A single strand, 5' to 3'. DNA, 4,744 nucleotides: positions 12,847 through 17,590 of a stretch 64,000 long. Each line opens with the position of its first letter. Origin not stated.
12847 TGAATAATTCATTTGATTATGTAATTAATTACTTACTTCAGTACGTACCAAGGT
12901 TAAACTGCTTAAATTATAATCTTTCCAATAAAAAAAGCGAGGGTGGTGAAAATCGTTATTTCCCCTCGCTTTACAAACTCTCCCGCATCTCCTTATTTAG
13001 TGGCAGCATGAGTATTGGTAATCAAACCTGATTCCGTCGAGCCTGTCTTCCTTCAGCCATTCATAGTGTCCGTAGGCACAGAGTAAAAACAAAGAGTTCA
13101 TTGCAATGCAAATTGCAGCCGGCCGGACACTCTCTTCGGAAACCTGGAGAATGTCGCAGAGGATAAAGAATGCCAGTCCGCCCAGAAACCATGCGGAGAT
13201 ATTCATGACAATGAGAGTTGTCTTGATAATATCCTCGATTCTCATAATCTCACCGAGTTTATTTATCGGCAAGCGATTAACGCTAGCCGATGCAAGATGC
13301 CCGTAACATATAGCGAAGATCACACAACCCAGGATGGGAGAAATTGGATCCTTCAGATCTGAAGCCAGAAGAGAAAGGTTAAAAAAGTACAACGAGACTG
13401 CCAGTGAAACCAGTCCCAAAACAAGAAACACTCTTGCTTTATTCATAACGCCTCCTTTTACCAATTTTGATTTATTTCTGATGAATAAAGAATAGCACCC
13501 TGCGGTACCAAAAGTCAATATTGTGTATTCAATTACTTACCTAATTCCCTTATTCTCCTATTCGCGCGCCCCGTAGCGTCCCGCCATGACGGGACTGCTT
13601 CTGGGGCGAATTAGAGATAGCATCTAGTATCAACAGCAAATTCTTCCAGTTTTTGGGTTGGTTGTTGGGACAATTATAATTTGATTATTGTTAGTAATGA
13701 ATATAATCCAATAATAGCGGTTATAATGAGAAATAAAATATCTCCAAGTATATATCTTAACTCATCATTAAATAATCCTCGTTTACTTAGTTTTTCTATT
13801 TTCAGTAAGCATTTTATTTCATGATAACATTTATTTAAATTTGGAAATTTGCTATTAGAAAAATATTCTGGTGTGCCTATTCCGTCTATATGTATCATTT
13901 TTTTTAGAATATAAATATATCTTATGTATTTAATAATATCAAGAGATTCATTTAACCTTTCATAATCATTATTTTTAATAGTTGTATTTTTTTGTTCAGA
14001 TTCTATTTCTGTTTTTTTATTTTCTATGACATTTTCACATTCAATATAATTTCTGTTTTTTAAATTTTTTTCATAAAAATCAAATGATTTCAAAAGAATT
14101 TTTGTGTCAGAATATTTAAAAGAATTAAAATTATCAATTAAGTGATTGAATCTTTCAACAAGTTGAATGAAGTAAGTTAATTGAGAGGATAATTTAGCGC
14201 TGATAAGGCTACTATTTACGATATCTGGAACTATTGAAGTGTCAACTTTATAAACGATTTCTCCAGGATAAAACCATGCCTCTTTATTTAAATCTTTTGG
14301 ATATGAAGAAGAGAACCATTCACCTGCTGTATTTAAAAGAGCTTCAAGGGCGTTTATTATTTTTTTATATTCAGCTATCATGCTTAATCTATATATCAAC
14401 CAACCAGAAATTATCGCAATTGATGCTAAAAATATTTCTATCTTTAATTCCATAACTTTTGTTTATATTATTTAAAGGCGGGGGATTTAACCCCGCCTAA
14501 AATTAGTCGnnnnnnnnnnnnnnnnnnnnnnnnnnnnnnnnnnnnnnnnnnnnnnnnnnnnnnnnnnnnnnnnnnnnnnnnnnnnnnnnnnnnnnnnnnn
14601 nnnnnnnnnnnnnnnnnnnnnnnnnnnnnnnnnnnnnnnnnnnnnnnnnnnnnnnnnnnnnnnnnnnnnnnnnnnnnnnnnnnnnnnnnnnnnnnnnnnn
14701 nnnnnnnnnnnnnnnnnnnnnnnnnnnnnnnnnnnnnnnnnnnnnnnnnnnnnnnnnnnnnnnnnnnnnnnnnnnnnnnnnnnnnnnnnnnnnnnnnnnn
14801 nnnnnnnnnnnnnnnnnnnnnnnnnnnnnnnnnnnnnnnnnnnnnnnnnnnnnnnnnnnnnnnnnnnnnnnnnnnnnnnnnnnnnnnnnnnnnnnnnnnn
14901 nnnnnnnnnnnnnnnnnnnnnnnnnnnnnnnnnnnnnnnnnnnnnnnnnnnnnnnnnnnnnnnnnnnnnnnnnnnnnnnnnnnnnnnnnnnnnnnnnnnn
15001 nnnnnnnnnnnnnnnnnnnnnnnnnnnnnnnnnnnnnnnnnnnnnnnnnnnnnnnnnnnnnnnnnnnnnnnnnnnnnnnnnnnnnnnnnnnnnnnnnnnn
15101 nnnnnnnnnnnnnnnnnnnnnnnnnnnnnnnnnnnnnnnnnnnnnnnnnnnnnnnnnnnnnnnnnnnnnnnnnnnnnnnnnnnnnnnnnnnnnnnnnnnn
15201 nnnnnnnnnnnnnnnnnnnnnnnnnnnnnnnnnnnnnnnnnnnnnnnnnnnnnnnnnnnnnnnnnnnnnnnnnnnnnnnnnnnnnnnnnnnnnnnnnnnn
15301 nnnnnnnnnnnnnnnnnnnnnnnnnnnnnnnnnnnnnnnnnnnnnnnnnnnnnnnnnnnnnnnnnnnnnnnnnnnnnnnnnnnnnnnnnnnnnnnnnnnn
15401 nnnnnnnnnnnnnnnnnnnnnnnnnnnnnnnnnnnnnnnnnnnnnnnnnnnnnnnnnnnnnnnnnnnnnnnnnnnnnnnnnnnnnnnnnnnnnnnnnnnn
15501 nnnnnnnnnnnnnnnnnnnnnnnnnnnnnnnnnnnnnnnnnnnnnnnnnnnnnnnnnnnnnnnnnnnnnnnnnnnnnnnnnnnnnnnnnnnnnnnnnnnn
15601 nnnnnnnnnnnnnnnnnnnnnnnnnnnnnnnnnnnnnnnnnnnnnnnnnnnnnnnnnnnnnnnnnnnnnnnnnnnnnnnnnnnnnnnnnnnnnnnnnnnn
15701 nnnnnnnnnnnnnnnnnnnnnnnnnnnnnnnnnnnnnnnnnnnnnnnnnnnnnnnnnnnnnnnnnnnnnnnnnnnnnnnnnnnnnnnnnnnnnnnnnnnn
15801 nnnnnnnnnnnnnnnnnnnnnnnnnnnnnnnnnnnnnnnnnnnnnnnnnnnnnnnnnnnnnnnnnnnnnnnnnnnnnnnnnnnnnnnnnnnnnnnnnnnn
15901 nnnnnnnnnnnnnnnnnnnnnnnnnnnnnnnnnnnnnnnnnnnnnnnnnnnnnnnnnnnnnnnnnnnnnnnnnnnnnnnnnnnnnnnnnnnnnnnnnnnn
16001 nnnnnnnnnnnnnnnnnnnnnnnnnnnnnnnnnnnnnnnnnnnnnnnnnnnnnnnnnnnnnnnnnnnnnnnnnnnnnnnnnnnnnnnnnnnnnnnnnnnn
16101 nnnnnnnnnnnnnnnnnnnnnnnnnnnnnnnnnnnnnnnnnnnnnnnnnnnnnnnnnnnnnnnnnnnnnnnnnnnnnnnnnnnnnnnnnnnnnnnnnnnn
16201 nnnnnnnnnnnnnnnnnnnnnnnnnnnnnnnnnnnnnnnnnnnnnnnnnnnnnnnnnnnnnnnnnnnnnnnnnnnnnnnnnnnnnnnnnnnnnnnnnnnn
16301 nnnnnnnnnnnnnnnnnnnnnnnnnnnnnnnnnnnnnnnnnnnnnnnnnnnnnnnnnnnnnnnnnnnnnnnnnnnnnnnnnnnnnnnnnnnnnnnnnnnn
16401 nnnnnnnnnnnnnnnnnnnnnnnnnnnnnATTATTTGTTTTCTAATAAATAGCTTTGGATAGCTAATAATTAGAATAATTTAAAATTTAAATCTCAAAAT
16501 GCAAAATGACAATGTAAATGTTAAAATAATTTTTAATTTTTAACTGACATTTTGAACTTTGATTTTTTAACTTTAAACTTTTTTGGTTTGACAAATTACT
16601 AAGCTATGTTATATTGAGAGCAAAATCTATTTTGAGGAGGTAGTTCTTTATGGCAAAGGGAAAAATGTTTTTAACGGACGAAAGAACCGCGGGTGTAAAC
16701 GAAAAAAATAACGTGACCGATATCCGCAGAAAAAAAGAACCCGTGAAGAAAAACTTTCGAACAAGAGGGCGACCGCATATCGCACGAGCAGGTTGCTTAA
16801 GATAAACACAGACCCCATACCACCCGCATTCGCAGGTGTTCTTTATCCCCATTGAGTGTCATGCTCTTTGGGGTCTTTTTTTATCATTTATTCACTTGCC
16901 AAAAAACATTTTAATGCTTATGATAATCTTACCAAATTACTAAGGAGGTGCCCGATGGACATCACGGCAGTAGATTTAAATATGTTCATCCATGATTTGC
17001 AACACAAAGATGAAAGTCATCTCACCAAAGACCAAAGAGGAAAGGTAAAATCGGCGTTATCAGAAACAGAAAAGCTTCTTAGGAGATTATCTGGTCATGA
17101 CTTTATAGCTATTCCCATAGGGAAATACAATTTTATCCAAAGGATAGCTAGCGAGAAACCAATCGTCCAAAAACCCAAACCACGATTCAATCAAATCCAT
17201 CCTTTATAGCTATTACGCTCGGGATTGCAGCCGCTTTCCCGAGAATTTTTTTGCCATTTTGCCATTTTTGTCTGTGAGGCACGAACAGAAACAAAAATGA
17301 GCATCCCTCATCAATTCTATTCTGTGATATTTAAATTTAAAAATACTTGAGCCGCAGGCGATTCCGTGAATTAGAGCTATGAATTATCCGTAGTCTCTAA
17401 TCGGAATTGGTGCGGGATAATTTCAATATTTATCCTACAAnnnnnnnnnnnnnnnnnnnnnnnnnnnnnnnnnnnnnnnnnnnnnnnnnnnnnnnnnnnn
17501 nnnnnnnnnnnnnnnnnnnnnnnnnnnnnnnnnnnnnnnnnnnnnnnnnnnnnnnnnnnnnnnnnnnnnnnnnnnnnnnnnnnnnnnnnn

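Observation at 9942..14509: A 4.5-kb compositionally mosaic insertion separates dnaJ from dnaK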

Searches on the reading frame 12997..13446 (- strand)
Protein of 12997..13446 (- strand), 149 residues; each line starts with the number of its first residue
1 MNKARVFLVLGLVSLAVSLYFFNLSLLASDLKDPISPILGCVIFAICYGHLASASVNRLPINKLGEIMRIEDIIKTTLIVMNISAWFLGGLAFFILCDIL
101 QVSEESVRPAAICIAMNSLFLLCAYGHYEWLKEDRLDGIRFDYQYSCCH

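Call 9: search_protein_families(library=pfam, max_evalue=1, proteins=[window:12997-13446:-])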
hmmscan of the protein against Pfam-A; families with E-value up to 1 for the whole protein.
window:12997-13446:- (149 aa): 3 families
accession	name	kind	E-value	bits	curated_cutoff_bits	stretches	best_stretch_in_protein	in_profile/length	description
PF13567.11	DUF4131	-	0.0025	18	31.6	1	6-74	7-64/165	Domain of unknown function (DUF4131)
PF17431.7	YpmT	-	0.51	10.8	25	0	5-24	3-22/60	Uncharacterized YmpT-like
PF12670.12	DUF3792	-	0.56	10.8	31.3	0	72-121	4-51/115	Protein of unknown function (DUF3792)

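Call 10: search_protein_families(library=phrogs, max_evalue=0.1, proteins=[window:12997-13446:-])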
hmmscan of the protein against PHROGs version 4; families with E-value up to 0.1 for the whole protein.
window:12997-13446:- (149 aa): 1 family
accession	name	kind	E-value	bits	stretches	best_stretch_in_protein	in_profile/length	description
phrog_23619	-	unknown function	2.9e-05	24.6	1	3-95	211-301/311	-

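Call 18: search_protein_families(library=ncbifam, max_evalue=0.1, proteins=[window:12997-13446:-])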
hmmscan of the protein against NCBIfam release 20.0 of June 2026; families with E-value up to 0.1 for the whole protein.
window:12997-13446:- (149 aa): 0 families

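Call 19: search_protein_families(library=padloc, max_evalue=0.1, proteins=[window:12997-13446:-])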
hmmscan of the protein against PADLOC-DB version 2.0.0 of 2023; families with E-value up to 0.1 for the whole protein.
window:12997-13446:- (149 aa): 0 families

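Call 44: find_related_loci(query=window:12997-13446:-, collection=viral_contigs, flank=5000)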
Query window:12997-13446:- (149 aa) in viral_contigs; peptide patterns used: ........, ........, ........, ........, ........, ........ (x = any residue, [..] = any of these).
25 stretches matched a pattern, but none encodes a relative of the query by tblastn (E <= 1e-3).

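Call 55: search_protein_representatives(protein=window:12997-13446:-)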
Query: 149 residues. Proteins with E-value up to 0.001 (for the whole library): 2; up to 1e-10: 1; up to 1e-30: 1. The best 2 are listed.
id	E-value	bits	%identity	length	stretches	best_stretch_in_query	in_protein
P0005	4.9e-37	143.8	52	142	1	3-141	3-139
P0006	3.8e-08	50.0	31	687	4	86-141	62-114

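Call 57: find_encoding_contigs(protein=P0005, flank=8000, max_places=5)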
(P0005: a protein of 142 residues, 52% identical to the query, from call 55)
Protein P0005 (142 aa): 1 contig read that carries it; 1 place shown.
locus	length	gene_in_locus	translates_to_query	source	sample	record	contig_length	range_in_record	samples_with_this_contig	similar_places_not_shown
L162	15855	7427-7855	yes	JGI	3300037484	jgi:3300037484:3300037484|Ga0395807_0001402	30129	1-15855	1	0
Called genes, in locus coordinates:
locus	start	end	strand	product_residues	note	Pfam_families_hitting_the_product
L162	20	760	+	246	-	PF01628:HrcA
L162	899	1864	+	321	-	PF01025:GrpE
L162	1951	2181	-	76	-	-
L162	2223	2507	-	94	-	-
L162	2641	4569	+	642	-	PF00012:HSP70, PF06723:MreB_Mbl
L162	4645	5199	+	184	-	PF05635:23S_rRNA_IVP (weak)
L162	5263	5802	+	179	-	-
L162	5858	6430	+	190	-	PF00293:NUDIX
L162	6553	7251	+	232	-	PF03692:CxxCxxCC (weak)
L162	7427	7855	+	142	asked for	-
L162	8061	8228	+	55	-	-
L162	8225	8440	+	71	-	-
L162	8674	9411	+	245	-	PF01966:HD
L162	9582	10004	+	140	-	-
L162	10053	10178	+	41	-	-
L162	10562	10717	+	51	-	-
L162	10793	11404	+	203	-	PF00702:Hydrolase, PF13419:HAD_2 (weak)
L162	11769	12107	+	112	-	-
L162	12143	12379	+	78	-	-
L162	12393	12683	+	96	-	-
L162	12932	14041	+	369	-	PF00226:DnaJ, PF01556:DnaJ_C, PF00684:DnaJ_CXXCXGXG, PF27659:CHP02642 (faint)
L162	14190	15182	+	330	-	PF09587:PGA_cap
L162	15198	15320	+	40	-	-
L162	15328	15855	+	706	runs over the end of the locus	PF02629:CoA_binding, PF13380:CoA_binding_2, PF13607:Succ_CoA_lig, PF19045:Ligase_CoA_2, PF13549:ATP-grasp_5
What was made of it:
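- E149 is vertically shared (call 57). A homologue of E lies at the same locus in an independent assembly (call 57).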

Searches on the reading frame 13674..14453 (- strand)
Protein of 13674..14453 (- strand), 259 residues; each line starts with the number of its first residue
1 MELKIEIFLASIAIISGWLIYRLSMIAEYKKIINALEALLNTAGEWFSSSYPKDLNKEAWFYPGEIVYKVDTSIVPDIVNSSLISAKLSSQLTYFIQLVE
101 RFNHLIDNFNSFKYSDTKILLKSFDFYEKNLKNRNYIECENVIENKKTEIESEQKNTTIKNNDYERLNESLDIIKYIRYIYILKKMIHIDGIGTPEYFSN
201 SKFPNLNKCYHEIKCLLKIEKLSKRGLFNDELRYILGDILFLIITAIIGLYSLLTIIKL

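Call 9: search_protein_families(library=pfam, max_evalue=1, proteins=[window:13674-14453:-])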
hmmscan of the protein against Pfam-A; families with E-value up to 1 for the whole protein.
window:13674-14453:- (259 aa): 0 families

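Call 10: search_protein_families(library=phrogs, max_evalue=0.1, proteins=[window:13674-14453:-])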
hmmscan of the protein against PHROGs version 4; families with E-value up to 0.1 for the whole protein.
window:13674-14453:- (259 aa): 2 families
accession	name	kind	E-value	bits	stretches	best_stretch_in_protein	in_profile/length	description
phrog_2671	-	tail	0.016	16.4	1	129-187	66-121/125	tail fiber protein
phrog_5105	-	unknown function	0.035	15.2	1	97-175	62-130/159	-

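Call 18: search_protein_families(library=ncbifam, max_evalue=0.1, proteins=[window:13674-14453:-])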
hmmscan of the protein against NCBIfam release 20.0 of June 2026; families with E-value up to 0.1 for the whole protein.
window:13674-14453:- (259 aa): 2 families
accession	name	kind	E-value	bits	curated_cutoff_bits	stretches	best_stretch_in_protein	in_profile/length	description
NF000985.0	PRK00103.1-3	equivalog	0.031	14.1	172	1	118-186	14-82/159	23S rRNA (pseudouridine(1915)-N(3))-methyltransferase RlmH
NF008956.1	PRK12299.1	equivalog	0.036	13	300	1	75-162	213-298/327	GTPase ObgE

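Call 19: search_protein_families(library=padloc, max_evalue=0.1, proteins=[window:13674-14453:-])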
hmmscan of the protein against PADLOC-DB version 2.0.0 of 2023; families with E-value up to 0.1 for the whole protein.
window:13674-14453:- (259 aa): 0 families

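Call 28: find_homologous_proteins(query=window:13674-14453:-, max_evalue=0.01)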
Query window:13674-14453:- (259 aa): 2 proteins with E <= 0.01 among 681 candidates.
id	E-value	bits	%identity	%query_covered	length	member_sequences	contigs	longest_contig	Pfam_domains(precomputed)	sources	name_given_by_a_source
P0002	3.1e-162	556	100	100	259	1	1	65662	-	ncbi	ncbi:MAG: hypothetical protein V1804_01280 [Patescibacteria group bacterium]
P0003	2.0e-42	164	59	49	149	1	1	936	-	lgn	-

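Call 45: find_related_loci(query=window:13674-14453:-, collection=viral_contigs, flank=5000)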
Query window:13674-14453:- (259 aa) in viral_contigs; peptide patterns used: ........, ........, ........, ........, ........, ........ (x = any residue, [..] = any of these).
6 stretches matched a pattern, but none encodes a relative of the query by tblastn (E <= 1e-3).

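Call 50: find_encoding_contigs(protein=P0003, flank=2000, max_places=3)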
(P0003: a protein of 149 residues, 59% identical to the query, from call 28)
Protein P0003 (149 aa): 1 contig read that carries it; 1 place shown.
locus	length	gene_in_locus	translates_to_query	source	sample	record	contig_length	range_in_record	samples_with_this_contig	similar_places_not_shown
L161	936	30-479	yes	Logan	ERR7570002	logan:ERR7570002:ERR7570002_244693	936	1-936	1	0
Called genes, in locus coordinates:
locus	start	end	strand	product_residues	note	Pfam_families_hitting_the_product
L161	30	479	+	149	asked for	-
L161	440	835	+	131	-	-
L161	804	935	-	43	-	?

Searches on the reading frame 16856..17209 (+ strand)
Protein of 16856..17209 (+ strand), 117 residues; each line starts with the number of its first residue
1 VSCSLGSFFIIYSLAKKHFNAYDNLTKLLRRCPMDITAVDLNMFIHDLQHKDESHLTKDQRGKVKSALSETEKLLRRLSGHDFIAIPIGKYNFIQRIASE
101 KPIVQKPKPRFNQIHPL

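Call 9: search_protein_families(library=pfam, max_evalue=1, proteins=[window:16856-17209:+])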
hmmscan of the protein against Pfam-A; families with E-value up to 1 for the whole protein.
window:16856-17209:+ (117 aa): 0 families

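Call 10: search_protein_families(library=phrogs, max_evalue=0.1, proteins=[window:16856-17209:+])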
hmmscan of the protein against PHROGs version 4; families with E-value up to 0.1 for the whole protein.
window:16856-17209:+ (117 aa): 0 families

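Call 18: search_protein_families(library=ncbifam, max_evalue=0.1, proteins=[window:16856-17209:+])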
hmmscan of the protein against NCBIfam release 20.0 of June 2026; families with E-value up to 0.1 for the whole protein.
window:16856-17209:+ (117 aa): 1 family
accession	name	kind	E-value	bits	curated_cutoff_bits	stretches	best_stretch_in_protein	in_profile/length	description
NF010430.0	PRK13856.1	equivalog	0.015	15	344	1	21-99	33-115/241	two-component response regulator VirG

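Call 19: search_protein_families(library=padloc, max_evalue=0.1, proteins=[window:16856-17209:+])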
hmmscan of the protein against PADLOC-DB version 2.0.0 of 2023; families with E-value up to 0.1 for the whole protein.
window:16856-17209:+ (117 aa): 0 families

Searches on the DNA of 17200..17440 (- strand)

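Call 61: search_rna_families(source=window, start=17200, end=17440, threshold=evalue, max_evalue=10, show_alignments=2)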
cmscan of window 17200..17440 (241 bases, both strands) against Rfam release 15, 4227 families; matches with E-value up to 10: 3.
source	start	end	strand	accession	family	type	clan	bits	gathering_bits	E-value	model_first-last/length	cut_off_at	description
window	17288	17364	+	RF00611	SNORD111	Gene; snRNA; snoRNA; CD-box;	-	16.3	46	2.7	1-89/89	no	Small nucleolar RNA SNORD111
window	17263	17299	+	RF02973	Enterococcus-1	Gene; sRNA;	-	12.7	71.4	3.3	89-126/152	no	Enterococcus-1 RNA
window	17385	17395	-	RF03010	mcrA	Gene; sRNA;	-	8.9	57.6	7.3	1-51/51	no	mcrA RNA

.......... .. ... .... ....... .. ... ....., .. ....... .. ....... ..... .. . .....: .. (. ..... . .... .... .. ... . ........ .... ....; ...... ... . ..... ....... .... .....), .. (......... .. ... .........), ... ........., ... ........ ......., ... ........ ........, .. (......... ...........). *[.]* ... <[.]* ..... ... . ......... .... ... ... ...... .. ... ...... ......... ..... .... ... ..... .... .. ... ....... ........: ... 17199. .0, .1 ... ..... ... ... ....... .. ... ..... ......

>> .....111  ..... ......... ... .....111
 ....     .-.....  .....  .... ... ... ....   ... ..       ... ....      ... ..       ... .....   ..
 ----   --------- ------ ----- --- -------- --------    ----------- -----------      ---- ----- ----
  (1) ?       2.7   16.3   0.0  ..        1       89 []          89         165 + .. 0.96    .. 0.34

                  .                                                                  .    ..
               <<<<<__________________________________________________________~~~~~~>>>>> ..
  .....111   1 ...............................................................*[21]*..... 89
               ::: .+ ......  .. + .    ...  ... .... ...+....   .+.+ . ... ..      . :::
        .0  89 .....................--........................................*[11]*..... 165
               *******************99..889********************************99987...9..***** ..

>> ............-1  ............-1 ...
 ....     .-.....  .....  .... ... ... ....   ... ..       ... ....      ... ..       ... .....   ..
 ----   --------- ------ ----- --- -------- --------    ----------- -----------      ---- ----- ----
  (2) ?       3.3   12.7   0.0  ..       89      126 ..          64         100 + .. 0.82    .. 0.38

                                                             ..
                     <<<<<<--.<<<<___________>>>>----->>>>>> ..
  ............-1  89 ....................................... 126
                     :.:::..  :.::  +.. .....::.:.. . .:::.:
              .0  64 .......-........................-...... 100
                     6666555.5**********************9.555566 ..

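Call 62: build_rna_model(alignment_id=A2)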
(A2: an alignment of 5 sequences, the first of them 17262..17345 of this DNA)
Model R1 built from alignment A2 (5 sequences, 100 columns); structure: RNAalifold consensus.
model positions 91; base pairs 16; branch points 0; effective number of sequences 1.96; information 0.627 bits per position. Calibrated on 0.2 Mb of random sequence (short: E-values are rough).
structure used (alignment columns):
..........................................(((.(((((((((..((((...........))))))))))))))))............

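Call 63: search_with_rna_model(model_id=R1, sources=[window, L162, L001, L002, L003, L004, L005, L006, L007, L008, L009, L010, L011, L012, L013, L014, L015, L016, L017, L018, L019, L020, L021, L022, L023, L024, L025, L026, L027, L028, L029, L030, L032, L033, L034, L035, L038, L039, L040, L042, L045, L047, L048, L051, L052, L054, L055, L065, L081, L082, L083, L084, L085, L088, L090, L092, L093, L094, L095, L100], max_evalue=1, make_alignment=true, show_alignments=0)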
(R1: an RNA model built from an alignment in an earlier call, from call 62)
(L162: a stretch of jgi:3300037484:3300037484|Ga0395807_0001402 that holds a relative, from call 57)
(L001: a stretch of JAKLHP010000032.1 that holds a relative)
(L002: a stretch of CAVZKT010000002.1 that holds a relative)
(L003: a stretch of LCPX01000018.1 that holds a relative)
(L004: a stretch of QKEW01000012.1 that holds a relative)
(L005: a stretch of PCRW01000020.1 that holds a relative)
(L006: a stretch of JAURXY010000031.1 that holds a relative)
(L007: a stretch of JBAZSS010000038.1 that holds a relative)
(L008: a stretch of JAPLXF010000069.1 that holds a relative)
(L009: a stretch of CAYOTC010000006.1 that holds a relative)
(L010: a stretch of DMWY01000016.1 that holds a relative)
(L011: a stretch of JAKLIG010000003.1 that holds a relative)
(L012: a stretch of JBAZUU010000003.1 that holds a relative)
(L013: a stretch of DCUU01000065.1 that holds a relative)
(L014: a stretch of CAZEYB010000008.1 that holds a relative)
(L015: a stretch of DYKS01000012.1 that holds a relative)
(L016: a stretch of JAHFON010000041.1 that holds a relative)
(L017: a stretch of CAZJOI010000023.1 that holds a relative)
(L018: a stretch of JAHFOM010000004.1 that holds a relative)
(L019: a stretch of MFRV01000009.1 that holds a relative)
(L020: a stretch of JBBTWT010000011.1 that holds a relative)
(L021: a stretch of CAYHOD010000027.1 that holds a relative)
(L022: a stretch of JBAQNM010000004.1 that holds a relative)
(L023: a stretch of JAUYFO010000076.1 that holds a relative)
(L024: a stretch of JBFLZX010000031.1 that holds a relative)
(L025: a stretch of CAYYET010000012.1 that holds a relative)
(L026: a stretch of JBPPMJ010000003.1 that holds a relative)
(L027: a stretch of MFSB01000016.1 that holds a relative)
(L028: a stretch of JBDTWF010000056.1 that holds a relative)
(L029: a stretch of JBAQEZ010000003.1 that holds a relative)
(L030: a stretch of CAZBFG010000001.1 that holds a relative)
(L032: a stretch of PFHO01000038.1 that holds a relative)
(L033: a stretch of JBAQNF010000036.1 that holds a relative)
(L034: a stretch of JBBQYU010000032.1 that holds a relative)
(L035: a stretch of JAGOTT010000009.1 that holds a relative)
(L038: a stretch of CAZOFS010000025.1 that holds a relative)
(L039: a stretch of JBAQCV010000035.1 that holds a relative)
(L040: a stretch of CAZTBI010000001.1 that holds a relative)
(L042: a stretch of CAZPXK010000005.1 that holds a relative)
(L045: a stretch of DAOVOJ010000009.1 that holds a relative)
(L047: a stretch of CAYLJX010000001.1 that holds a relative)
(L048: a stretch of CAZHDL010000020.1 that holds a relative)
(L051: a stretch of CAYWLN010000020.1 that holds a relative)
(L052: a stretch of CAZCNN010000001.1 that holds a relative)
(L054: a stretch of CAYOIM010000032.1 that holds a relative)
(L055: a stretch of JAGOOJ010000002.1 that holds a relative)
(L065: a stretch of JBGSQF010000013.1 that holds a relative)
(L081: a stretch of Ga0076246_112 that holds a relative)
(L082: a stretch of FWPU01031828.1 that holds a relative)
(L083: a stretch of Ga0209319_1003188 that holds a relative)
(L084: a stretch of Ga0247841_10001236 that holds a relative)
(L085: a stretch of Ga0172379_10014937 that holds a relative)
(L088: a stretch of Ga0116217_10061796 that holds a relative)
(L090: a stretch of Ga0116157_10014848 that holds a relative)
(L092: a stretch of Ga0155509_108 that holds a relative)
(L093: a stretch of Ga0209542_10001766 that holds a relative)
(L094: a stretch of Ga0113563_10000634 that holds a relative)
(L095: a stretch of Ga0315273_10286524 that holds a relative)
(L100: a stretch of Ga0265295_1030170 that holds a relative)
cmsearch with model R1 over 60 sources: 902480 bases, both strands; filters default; matches with E-value up to 1: 7.
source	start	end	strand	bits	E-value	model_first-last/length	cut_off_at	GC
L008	9912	10002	+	103.4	8.4e-24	1-91/91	no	0.4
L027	684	775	+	97.2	3.9e-22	1-91/91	no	0.36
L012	12225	12315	+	96.9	4.8e-22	1-91/91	no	0.36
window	17255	17345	-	96.3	6.8e-22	1-91/91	no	0.31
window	19546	19640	+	84.9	7.9e-19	1-91/91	no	0.33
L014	1438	1524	-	19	0.37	1-91/91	no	0.38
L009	8014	8084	-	18.5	0.5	1-91/91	no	0.27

Alignment A3: 7 matches aligned to the model, 117 columns, each read 5' to 3' on its own strand. Consensus structure (alignment columns), stored with it:
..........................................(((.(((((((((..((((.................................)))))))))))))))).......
